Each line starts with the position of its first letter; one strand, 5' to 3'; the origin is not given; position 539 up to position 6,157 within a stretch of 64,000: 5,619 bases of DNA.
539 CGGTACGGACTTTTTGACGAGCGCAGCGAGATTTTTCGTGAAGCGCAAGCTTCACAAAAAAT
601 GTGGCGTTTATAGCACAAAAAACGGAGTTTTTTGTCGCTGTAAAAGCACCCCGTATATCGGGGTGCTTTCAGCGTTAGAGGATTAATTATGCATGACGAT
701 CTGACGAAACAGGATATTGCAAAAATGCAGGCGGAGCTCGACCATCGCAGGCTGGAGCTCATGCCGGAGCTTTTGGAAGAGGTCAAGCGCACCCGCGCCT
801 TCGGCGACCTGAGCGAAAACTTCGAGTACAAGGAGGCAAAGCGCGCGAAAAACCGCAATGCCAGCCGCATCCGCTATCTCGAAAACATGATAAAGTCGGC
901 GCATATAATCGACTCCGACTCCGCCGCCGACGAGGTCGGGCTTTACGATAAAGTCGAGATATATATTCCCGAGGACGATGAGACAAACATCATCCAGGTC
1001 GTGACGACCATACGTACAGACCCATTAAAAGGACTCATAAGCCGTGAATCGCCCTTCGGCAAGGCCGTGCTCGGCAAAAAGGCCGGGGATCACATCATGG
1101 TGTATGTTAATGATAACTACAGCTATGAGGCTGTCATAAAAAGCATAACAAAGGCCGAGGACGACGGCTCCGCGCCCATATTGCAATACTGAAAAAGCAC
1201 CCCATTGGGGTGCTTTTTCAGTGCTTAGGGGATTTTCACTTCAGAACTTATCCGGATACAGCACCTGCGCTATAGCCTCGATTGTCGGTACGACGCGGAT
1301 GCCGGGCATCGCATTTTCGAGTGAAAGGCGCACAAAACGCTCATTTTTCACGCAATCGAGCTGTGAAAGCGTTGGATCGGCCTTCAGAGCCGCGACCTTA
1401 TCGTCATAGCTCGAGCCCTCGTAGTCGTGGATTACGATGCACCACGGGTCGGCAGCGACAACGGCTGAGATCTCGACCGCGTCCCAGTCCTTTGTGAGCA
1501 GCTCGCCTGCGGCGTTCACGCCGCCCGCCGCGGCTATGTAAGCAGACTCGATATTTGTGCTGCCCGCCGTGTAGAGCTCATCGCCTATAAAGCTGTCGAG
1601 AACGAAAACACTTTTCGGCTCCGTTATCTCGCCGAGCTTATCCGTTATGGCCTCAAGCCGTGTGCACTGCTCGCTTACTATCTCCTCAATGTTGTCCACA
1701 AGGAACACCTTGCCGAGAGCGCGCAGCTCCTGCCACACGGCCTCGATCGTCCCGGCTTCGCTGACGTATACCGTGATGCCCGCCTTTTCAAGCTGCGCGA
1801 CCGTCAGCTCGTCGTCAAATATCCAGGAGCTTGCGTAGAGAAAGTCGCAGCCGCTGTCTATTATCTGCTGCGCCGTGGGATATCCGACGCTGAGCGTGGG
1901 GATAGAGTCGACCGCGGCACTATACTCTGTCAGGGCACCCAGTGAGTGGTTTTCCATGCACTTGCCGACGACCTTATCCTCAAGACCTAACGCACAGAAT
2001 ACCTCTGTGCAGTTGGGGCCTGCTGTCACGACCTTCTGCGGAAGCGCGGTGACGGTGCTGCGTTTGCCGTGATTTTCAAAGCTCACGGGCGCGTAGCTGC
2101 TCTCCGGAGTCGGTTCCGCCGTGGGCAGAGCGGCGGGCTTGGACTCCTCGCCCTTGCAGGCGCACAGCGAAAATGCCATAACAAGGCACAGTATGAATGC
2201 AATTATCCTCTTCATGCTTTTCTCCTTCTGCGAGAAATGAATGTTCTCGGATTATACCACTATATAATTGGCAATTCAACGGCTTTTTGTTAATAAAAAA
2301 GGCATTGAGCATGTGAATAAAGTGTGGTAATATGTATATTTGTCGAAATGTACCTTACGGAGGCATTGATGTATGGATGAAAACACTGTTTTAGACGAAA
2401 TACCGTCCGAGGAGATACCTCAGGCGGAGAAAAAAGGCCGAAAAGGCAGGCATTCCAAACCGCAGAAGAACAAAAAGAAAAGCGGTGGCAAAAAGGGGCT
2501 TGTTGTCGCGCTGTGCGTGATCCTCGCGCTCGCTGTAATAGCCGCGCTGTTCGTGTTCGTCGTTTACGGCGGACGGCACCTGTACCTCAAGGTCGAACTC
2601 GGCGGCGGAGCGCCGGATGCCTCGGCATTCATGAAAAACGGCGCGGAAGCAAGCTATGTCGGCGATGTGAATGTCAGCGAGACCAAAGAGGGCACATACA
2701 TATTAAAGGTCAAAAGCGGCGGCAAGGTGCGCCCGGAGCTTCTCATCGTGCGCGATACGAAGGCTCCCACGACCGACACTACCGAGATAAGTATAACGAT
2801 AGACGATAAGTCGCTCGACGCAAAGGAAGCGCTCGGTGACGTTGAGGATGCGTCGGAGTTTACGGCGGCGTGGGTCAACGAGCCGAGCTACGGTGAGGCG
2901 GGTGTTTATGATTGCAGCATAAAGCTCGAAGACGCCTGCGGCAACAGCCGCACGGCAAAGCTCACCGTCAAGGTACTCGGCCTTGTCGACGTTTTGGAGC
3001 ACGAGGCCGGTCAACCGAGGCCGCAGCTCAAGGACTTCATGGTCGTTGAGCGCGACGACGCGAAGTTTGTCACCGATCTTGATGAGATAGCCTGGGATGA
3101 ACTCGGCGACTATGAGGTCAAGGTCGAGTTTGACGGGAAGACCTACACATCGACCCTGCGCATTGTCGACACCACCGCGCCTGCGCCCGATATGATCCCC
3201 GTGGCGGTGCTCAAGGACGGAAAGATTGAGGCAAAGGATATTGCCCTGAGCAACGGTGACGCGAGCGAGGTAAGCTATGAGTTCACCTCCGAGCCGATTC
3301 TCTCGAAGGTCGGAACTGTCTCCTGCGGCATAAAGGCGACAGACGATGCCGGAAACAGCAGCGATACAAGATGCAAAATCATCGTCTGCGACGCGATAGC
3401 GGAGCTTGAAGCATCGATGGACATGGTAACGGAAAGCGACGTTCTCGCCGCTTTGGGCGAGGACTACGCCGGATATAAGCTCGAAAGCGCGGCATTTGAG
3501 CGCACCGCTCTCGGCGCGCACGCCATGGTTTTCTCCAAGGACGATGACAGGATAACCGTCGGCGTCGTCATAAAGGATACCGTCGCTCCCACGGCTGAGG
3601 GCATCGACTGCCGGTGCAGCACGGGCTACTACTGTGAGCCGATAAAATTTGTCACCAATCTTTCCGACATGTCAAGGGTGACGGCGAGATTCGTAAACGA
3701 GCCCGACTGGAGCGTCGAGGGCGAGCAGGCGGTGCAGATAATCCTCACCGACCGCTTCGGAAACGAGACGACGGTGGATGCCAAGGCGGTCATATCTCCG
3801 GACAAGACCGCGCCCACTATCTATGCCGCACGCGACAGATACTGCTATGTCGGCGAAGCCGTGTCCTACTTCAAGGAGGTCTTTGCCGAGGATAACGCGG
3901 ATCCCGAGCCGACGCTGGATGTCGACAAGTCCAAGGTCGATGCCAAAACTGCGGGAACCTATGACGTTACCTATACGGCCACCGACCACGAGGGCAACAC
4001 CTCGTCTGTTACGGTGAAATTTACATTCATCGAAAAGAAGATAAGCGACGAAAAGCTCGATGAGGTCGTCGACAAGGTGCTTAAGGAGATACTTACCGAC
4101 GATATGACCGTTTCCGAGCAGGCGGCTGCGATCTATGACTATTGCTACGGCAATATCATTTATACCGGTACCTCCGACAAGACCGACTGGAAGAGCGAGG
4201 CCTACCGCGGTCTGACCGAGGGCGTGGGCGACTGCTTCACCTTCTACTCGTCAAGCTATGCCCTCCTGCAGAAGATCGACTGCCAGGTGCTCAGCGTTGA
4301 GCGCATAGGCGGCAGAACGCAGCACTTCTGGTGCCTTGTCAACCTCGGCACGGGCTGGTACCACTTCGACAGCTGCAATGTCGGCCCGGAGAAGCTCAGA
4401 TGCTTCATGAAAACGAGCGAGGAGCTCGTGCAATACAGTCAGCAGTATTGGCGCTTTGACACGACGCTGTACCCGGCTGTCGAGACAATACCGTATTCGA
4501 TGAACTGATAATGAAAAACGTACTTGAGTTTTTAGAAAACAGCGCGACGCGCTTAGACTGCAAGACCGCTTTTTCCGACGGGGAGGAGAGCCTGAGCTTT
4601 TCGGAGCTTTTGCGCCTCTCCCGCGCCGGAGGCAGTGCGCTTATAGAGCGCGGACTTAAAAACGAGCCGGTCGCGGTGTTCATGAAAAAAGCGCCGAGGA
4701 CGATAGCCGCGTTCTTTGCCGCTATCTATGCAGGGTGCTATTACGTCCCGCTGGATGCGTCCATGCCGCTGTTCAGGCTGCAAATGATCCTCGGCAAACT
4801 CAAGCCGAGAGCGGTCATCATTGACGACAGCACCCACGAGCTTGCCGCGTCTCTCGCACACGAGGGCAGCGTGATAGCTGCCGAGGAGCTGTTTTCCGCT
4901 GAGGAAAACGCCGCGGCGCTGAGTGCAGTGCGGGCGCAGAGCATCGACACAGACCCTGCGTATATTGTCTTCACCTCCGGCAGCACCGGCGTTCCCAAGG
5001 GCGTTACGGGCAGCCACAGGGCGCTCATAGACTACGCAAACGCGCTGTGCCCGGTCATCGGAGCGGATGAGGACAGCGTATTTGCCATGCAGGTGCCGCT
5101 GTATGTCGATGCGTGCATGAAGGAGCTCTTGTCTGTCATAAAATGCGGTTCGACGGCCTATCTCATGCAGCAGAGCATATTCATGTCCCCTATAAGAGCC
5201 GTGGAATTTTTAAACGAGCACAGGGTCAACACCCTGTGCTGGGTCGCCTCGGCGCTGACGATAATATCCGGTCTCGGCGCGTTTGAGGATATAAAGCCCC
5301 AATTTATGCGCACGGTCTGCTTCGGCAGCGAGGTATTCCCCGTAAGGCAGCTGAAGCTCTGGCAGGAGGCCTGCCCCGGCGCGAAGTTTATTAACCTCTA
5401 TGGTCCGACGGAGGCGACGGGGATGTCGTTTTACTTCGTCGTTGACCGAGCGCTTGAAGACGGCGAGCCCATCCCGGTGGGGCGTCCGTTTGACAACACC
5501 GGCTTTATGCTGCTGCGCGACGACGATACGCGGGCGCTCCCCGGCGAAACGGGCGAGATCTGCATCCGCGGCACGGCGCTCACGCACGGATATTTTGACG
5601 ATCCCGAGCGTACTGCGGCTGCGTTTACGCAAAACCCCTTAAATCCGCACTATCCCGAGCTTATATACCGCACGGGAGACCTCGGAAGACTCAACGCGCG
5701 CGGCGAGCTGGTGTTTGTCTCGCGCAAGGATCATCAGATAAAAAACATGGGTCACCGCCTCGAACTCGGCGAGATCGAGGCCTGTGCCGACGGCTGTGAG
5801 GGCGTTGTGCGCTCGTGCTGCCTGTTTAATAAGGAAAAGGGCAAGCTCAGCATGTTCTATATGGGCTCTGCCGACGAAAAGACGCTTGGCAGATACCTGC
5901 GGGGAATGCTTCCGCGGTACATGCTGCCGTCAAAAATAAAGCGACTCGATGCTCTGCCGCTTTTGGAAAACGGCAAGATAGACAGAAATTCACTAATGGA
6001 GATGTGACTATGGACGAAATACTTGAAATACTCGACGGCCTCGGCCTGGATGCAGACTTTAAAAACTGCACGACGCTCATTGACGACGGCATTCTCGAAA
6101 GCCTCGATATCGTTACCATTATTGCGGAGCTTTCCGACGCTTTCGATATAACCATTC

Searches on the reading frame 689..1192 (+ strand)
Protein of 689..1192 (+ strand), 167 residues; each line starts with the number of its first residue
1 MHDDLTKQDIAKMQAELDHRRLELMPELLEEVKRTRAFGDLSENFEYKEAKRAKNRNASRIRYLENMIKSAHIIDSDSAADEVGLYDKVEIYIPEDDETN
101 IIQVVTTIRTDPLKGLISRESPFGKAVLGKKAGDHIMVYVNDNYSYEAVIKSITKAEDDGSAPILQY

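Call 58: search_protein_families(library=pfam, proteins=[window:689-1192:+], max_evalue=0.00001)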
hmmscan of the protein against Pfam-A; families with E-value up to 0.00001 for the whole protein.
window:689-1192:+ (167 aa): 2 families
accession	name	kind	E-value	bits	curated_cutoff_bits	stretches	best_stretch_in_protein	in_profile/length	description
PF03449.20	GreA_GreB_N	-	2.1e-21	76.3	24.5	1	5-73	3-71/71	Transcription elongation factor, N-terminal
PF01272.25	GreA_GreB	-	3.7e-13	49.7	26.9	1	80-154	3-76/77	Transcription elongation factor, GreA/GreB, C-term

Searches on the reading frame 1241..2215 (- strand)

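Call 58: search_protein_families(library=pfam, proteins=[window:1241-2215:-], max_evalue=0.00001)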
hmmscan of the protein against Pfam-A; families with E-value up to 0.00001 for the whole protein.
window:1241-2215:- (324 aa): 1 family
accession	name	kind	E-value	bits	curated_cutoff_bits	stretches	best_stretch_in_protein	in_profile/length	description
PF01497.23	Peripla_BP_2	-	5.4e-12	46.1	27.5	1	62-297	1-231/235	Periplasmic binding protein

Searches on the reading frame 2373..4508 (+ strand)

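Call 58: search_protein_families(library=pfam, proteins=[window:2373-4508:+], max_evalue=0.00001)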
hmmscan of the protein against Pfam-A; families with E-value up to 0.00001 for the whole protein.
window:2373-4508:+ (711 aa): 5 families
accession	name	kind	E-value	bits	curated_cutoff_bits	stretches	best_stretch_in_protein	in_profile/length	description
PF01841.26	Transglut_core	-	2.7e-08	34.5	23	1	570-666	4-107/108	Transglutaminase-like superfamily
PF15418.12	DUF4625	-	1.5e-07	32.2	27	0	526-548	104-126/131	Domain of unknown function (DUF4625)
PF19077.6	Big_13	-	5.1e-07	30.5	27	0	136-201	40-100/102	Bacterial Ig-like domain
PF16403.11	Bact_surface_Ig-like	-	8.5e-07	29.4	27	1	515-547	35-66/71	Bacterial surface protein, Ig-like domain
PF18981.6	InlK_D3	-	1.5e-06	28.6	25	0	499-549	22-72/75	Internalin K domain (D3/D4)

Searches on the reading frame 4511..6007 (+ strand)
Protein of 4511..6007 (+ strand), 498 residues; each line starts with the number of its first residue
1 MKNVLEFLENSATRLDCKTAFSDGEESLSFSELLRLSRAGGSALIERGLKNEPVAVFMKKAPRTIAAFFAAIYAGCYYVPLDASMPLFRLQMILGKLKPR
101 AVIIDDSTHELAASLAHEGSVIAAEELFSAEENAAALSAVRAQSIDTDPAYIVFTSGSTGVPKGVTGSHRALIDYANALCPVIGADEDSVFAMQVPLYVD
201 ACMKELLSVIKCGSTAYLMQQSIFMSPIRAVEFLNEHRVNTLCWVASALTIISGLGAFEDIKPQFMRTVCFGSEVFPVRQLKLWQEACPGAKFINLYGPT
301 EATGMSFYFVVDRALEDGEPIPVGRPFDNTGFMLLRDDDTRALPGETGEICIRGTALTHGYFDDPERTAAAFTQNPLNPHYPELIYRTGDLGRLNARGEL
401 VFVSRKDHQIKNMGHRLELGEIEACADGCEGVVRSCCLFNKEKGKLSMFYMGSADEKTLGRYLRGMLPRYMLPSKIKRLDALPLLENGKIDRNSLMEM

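Call 58: search_protein_families(library=pfam, proteins=[window:4511-6007:+], max_evalue=0.00001)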
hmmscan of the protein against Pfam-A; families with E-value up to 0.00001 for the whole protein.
window:4511-6007:+ (498 aa): 1 family
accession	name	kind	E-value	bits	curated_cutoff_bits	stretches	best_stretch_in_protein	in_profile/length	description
PF00501.34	AMP-binding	-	4.4e-63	213.8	29.9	1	9-362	2-384/384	AMP-binding enzyme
